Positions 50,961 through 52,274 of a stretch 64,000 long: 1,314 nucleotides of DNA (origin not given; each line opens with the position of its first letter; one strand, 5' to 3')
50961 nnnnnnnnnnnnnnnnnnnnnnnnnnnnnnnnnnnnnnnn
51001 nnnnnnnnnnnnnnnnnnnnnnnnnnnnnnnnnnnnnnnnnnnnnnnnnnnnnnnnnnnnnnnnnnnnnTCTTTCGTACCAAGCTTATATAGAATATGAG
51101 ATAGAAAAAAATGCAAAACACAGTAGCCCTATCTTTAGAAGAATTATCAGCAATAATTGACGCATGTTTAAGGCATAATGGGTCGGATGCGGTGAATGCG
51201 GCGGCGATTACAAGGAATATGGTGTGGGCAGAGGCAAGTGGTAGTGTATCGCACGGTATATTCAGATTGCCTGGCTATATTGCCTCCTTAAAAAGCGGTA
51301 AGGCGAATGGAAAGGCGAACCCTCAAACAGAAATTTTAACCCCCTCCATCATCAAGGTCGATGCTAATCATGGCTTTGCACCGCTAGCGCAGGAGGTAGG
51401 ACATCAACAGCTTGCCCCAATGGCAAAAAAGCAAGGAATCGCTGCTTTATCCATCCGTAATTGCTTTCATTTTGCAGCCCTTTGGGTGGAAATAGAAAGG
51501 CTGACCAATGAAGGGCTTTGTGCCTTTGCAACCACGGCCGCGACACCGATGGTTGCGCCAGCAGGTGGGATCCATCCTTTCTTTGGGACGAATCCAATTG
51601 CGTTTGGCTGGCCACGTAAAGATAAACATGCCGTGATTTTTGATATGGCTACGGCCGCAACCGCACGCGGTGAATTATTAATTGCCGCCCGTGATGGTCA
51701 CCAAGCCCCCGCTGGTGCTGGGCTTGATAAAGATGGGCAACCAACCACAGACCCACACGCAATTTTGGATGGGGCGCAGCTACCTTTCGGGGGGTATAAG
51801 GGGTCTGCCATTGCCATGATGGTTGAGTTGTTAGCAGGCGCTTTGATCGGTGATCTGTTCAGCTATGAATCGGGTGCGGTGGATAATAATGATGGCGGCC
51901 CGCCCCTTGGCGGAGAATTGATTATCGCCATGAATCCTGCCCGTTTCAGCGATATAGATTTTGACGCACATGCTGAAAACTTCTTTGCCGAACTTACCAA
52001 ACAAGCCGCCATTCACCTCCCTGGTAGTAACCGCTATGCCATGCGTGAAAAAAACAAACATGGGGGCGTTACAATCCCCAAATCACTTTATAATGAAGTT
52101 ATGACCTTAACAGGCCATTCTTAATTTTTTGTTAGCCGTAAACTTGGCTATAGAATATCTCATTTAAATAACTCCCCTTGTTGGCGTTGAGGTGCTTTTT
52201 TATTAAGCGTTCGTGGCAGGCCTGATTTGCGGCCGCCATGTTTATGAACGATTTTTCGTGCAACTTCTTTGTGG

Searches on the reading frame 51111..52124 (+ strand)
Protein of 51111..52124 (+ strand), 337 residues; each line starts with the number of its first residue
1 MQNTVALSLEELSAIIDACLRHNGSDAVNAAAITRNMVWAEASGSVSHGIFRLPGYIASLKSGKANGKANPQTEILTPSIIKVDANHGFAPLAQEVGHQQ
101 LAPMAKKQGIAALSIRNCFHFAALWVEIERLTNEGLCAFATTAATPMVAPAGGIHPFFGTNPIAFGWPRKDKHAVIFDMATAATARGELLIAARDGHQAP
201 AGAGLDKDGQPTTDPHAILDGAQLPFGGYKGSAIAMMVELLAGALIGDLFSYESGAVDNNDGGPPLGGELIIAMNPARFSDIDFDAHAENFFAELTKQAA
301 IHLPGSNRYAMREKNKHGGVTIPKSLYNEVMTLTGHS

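Call 50: search_protein_families(library=pfam, proteins=[window:51111-52124:+], max_evalue=0.0001)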
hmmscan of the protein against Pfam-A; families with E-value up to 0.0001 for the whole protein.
window:51111-52124:+ (337 aa): 1 family
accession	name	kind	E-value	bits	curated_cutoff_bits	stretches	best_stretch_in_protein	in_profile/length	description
PF02615.19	Ldh_2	-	1.1e-94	317.7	38.8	1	8-330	2-332/333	Malate/L-lactate dehydrogenase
